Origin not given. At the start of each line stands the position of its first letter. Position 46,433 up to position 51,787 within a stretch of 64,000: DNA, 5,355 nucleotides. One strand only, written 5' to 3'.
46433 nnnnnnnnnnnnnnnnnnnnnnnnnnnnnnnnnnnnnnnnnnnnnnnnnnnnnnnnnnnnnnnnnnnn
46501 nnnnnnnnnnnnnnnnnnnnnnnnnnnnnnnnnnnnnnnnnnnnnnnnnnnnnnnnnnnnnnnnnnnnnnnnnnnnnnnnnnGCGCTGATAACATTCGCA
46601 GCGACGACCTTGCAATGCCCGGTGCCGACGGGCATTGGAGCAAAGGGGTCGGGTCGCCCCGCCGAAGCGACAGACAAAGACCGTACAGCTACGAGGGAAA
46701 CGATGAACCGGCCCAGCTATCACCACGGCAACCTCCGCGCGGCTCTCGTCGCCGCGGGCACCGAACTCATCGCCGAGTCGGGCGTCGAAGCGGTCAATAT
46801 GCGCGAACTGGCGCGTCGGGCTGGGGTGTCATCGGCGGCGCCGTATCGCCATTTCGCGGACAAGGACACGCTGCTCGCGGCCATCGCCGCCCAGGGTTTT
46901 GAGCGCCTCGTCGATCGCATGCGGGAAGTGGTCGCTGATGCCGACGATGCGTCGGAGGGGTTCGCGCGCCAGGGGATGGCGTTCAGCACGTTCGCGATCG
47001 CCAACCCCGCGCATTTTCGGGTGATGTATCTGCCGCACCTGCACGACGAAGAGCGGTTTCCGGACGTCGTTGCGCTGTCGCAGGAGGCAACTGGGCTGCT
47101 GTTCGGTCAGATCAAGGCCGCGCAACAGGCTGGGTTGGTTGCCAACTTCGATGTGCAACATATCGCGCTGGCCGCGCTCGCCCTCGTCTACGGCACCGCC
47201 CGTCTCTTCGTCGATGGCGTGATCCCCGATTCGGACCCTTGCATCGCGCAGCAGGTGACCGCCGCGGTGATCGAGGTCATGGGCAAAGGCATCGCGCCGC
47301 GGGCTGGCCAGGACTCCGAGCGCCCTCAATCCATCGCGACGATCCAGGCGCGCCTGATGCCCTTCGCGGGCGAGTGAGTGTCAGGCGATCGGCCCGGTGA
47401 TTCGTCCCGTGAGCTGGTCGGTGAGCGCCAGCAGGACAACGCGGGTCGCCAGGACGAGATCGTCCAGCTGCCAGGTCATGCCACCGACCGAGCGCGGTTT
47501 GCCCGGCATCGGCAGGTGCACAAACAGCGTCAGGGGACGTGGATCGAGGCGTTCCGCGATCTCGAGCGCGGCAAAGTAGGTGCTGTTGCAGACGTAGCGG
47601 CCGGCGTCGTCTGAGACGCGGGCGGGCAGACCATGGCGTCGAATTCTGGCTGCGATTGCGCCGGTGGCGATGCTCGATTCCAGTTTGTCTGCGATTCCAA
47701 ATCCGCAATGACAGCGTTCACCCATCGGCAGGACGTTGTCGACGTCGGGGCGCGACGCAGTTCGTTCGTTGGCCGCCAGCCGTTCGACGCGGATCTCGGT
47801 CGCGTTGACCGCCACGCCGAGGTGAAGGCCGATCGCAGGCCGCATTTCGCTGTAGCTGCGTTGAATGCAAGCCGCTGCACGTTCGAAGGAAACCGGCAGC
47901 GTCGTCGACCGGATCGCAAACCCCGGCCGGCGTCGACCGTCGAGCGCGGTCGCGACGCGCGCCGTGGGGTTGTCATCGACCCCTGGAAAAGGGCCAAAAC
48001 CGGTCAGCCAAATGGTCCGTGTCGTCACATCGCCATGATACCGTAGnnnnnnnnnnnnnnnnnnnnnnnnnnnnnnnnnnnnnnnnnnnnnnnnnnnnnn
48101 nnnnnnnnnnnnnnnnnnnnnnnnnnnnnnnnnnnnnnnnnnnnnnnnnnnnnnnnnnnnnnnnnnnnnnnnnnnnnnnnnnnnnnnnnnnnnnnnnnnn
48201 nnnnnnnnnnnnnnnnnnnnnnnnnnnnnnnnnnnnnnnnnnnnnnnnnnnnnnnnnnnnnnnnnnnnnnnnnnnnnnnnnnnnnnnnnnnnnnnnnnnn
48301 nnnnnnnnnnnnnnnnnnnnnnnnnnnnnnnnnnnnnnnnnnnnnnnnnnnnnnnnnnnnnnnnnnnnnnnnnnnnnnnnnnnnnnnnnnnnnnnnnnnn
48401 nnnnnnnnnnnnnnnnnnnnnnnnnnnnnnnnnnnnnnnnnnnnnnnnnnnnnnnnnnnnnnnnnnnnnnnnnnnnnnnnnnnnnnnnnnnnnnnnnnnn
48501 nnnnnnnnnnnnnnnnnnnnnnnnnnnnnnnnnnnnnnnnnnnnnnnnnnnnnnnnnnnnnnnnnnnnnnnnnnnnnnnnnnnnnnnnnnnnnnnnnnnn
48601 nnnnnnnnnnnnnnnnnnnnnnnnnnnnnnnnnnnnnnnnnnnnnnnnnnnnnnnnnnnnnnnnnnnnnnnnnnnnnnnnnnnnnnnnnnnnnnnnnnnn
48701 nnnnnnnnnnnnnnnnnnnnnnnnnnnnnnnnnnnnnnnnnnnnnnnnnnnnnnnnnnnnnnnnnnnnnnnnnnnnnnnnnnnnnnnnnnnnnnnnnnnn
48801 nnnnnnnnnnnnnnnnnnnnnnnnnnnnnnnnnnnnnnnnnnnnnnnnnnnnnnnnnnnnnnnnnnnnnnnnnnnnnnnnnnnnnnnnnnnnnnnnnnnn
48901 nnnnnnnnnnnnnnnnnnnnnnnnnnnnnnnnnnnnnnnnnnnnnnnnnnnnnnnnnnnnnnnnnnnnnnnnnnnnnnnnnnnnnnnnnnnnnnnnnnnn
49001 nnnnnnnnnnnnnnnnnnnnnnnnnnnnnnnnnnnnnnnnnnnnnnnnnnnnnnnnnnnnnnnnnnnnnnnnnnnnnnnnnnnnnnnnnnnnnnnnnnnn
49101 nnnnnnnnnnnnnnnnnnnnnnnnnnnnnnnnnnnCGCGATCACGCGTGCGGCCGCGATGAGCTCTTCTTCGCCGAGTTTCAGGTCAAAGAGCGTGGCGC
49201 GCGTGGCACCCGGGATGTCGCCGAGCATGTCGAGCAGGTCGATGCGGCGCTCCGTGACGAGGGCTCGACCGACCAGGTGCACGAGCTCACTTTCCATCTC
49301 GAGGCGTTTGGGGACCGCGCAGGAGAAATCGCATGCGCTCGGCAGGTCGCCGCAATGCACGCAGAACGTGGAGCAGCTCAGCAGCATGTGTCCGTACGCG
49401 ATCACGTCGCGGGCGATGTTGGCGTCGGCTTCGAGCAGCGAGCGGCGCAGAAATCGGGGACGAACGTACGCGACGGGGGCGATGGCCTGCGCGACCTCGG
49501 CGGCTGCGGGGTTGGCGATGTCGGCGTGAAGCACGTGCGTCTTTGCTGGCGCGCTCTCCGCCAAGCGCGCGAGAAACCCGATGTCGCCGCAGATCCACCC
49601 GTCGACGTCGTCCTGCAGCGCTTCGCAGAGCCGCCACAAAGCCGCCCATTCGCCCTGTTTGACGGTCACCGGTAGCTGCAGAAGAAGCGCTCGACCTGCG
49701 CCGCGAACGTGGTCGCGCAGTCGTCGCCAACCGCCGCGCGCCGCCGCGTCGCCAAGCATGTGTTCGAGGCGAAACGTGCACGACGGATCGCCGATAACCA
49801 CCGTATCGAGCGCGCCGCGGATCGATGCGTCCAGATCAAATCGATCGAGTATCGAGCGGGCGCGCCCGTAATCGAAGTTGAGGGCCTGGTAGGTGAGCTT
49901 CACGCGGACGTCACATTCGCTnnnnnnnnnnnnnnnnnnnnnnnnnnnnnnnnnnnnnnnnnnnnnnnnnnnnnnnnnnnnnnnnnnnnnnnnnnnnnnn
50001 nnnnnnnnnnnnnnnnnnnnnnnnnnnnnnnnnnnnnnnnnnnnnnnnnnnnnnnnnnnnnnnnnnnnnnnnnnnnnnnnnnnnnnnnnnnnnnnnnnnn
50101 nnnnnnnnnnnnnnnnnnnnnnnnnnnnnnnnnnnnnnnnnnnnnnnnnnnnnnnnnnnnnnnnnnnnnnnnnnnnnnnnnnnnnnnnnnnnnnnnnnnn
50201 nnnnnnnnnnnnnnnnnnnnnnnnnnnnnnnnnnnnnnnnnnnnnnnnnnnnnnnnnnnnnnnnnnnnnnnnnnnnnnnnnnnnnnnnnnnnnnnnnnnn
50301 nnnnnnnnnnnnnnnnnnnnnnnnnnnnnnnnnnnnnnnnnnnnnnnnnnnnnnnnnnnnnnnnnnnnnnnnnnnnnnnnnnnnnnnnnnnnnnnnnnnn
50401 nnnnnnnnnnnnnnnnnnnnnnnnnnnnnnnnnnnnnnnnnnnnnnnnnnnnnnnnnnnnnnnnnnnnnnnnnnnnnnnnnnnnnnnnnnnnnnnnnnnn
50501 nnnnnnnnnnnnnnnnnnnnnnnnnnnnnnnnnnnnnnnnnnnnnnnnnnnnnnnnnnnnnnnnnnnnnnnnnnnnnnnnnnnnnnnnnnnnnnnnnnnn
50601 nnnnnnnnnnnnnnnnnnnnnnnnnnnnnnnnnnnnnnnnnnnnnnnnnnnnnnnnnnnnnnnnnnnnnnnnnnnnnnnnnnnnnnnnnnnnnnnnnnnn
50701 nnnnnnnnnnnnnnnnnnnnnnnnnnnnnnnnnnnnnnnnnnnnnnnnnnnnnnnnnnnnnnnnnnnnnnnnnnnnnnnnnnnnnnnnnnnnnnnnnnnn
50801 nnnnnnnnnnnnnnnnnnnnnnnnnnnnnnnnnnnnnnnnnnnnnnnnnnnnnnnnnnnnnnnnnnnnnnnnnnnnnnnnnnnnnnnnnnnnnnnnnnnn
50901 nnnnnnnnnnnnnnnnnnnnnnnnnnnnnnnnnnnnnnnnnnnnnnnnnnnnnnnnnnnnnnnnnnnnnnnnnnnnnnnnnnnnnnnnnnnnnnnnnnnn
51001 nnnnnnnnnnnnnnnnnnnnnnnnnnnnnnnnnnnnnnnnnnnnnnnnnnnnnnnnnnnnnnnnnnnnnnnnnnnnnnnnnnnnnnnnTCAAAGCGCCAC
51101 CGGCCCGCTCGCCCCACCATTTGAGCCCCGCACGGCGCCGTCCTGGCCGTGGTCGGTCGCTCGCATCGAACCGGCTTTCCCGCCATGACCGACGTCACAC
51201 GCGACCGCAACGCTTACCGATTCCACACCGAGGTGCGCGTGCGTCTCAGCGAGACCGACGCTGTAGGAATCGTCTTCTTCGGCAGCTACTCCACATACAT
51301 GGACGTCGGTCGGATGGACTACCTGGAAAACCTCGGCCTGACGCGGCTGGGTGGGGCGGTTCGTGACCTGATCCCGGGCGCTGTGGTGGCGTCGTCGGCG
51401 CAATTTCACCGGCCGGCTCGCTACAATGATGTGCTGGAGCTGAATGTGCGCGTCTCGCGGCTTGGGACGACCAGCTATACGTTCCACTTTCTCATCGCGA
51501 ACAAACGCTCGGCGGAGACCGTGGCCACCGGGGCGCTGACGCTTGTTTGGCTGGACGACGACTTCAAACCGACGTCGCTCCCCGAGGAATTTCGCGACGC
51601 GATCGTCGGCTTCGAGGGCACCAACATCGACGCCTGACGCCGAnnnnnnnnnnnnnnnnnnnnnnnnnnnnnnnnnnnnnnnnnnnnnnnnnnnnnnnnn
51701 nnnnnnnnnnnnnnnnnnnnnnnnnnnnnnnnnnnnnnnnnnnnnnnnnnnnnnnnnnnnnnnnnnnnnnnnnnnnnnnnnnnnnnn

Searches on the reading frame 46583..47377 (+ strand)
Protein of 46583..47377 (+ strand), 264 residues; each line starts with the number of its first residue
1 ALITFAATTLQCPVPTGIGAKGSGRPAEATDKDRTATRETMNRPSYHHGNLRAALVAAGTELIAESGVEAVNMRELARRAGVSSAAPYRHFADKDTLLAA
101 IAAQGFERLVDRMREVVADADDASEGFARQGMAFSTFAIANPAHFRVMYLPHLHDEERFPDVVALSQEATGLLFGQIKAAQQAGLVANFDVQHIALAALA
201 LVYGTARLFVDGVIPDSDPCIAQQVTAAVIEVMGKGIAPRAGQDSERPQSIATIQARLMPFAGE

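Call 55: search_protein_families(library=pfam, proteins=[window:46583-47377:+], max_evalue=0.0001)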
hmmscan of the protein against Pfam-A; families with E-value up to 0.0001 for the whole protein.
window:46583-47377:+ (264 aa): 2 families
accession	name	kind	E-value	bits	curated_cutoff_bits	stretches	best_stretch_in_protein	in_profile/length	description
PF00440.29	TetR_N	-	5.6e-14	52.1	24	1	55-101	1-47/47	Bacterial regulatory proteins, tetR family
PF13305.11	TetR_C_33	-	3.3e-09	37.7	26.8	1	129-225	3-100/103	Tetracyclin repressor-like, C-terminal domain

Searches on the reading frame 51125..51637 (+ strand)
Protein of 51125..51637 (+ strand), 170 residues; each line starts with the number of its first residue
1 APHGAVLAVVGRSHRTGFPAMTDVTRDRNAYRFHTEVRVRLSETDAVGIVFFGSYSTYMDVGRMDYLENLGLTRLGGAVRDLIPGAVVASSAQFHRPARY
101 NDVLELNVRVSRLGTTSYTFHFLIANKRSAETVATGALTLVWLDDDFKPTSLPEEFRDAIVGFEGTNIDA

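Call 12: search_protein_families(library=pfam, proteins=[window:51125-51637:+], max_evalue=0.001)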
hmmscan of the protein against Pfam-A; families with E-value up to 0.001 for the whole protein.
window:51125-51637:+ (170 aa): 2 families
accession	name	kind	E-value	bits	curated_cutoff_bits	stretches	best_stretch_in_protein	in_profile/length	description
PF03061.28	4HBT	-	1.1e-12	48.5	20.6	1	48-127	2-73/79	Thioesterase superfamily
PF13279.12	4HBT_2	-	1.1e-10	42.4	25.5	1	39-159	1-121/122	Thioesterase-like superfamily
